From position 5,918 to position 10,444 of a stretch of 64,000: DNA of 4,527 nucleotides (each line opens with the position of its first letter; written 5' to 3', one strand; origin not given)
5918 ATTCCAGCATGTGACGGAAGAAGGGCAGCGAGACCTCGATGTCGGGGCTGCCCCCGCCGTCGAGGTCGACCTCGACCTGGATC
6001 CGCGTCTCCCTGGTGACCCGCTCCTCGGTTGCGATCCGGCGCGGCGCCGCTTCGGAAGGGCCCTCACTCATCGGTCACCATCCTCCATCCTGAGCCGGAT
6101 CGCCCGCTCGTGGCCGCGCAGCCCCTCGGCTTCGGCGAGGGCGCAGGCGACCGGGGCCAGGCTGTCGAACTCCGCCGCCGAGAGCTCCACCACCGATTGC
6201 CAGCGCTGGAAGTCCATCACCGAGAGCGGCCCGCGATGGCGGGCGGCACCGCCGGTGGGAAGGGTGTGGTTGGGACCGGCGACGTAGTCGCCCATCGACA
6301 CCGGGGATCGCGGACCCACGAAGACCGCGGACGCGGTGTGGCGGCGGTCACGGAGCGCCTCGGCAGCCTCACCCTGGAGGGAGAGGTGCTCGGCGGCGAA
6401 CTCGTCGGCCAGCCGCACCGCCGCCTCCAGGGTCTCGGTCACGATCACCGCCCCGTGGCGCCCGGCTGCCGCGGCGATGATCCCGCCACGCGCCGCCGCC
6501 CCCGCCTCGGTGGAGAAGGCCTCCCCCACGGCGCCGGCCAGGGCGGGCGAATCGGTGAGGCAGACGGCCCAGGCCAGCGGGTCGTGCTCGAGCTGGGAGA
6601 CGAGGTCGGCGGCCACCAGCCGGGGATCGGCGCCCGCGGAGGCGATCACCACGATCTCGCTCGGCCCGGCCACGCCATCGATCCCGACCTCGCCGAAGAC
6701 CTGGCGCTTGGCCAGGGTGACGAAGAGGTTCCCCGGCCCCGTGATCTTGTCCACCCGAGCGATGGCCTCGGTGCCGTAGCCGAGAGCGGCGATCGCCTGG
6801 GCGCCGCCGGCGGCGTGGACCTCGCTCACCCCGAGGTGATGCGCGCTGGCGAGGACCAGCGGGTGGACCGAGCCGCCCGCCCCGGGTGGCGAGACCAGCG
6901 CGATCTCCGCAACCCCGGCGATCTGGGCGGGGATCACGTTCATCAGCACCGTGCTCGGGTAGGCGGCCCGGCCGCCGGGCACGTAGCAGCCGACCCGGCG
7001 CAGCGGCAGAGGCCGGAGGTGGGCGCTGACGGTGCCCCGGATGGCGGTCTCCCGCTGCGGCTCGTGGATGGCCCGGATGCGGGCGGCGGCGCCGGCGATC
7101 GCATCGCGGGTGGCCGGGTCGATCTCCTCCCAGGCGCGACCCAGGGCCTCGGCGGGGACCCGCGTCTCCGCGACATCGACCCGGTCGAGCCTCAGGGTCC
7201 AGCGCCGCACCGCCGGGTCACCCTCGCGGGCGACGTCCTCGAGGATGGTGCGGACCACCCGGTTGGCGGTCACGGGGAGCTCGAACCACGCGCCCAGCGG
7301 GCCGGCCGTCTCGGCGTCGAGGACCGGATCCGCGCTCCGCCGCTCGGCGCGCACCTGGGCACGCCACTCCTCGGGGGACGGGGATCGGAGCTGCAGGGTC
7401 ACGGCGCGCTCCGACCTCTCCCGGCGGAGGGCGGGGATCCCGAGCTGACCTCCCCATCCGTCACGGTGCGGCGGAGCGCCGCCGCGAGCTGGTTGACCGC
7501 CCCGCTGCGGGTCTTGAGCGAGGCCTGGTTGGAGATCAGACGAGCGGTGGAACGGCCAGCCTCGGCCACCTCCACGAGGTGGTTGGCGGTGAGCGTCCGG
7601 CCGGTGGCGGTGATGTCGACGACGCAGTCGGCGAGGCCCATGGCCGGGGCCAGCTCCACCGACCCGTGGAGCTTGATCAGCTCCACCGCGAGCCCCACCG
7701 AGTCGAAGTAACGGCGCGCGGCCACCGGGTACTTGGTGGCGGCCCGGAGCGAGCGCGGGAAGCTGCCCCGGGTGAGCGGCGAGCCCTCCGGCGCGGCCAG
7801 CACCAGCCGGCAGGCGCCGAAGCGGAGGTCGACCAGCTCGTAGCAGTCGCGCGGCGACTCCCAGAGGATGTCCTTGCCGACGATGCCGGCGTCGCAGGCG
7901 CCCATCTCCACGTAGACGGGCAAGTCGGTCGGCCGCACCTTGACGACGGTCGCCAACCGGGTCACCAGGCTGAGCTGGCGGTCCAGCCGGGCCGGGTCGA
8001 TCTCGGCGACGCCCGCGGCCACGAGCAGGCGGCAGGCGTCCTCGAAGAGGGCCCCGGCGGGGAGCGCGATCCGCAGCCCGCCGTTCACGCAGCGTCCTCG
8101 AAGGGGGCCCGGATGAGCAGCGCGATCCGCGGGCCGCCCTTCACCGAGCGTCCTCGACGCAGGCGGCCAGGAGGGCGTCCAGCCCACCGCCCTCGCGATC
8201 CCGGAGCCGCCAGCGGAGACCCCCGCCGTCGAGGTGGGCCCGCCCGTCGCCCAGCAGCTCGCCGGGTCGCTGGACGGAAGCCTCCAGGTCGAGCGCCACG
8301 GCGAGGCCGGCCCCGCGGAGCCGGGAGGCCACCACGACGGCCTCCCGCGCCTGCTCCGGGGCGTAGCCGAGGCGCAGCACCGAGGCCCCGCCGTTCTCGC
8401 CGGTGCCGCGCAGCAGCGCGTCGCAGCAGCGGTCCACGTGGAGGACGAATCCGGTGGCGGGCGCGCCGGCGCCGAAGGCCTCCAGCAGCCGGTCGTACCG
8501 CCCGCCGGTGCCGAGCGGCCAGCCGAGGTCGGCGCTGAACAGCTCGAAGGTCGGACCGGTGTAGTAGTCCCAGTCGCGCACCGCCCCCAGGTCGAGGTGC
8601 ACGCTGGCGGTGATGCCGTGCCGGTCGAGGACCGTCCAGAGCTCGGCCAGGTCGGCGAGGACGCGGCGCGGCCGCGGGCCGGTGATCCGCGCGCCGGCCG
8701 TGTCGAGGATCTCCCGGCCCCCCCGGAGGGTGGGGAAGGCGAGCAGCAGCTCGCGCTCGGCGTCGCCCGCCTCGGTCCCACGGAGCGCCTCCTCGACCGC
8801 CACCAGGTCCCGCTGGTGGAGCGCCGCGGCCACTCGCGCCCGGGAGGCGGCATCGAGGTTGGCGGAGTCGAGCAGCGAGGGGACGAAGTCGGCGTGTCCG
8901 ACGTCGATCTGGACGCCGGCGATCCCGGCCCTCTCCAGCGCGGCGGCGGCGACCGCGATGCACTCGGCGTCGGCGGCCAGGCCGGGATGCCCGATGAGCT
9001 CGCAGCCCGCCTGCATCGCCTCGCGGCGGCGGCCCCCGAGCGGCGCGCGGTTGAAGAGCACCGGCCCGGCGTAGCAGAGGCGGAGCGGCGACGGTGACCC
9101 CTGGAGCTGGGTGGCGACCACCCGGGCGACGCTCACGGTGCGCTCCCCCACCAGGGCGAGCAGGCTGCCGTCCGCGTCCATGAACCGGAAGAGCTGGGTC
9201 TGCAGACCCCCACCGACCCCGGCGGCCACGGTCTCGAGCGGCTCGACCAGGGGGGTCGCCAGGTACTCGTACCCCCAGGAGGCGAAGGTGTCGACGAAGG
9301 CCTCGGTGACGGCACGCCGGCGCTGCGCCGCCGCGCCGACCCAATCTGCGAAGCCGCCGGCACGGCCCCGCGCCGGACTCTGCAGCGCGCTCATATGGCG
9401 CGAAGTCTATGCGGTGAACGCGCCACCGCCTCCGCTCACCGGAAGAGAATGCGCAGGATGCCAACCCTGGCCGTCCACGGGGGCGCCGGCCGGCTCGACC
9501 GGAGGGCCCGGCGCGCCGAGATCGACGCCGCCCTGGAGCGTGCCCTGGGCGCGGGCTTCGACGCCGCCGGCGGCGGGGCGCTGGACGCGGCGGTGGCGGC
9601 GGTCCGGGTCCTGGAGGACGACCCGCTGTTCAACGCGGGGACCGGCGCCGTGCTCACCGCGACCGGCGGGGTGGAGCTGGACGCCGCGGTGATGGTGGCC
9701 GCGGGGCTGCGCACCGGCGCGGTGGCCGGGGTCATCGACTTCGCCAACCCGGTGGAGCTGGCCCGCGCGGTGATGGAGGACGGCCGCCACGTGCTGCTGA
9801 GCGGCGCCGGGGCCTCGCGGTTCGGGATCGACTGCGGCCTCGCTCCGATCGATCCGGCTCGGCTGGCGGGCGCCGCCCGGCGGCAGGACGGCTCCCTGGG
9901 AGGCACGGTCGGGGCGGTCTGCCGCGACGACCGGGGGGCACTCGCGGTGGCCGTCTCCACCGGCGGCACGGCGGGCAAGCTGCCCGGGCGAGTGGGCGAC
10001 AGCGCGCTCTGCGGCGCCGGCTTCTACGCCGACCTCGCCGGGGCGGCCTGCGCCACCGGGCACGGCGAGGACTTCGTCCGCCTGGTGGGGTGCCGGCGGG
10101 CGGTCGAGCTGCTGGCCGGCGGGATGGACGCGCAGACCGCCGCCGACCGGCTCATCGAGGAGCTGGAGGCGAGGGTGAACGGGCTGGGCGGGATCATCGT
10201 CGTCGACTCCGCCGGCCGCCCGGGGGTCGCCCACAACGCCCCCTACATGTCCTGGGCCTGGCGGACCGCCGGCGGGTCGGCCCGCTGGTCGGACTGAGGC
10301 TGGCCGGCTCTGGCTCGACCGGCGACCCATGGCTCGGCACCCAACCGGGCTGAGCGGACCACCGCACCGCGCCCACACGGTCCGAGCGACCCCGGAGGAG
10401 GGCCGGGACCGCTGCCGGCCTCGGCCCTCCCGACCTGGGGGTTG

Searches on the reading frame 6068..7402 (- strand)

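Call 42: search_protein_families(library=pfam, proteins=[window:6068-7402:-], max_evalue=0.0001)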
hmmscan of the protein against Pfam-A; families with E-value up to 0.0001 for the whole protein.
window:6068-7402:- (444 aa): 1 family
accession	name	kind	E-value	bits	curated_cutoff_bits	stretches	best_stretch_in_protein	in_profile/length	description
PF00815.25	Histidinol_dh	-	8.4e-139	463.5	27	1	46-439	11-411/411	Histidinol dehydrogenase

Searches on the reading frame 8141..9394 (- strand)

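Call 42: search_protein_families(library=pfam, proteins=[window:8141-9394:-], max_evalue=0.0001)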
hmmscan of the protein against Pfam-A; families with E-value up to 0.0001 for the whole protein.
window:8141-9394:- (417 aa): 1 family
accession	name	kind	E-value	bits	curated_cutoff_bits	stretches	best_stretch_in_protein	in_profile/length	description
PF13393.11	tRNA-synt_His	-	3.7e-81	273.2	25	1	14-322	1-307/308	Histidyl-tRNA synthetase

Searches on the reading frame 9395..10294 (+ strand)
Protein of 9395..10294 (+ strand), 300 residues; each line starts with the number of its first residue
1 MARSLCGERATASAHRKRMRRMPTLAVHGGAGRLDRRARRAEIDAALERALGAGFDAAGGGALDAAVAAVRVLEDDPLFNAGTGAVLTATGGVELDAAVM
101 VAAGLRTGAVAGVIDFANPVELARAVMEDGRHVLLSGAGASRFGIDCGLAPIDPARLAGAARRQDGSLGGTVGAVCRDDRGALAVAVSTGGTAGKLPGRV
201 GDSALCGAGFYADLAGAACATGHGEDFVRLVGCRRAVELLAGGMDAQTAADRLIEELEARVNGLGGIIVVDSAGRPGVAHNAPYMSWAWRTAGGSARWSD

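Call 42: search_protein_families(library=pfam, proteins=[window:9395-10294:+], max_evalue=0.0001)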
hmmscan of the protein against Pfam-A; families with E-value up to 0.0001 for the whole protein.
window:9395-10294:+ (300 aa): 1 family
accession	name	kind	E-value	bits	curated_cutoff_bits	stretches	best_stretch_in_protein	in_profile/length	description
PF01112.23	Asparaginase_2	-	8.2e-71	239.1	27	2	23-164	1-145/309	Asparaginase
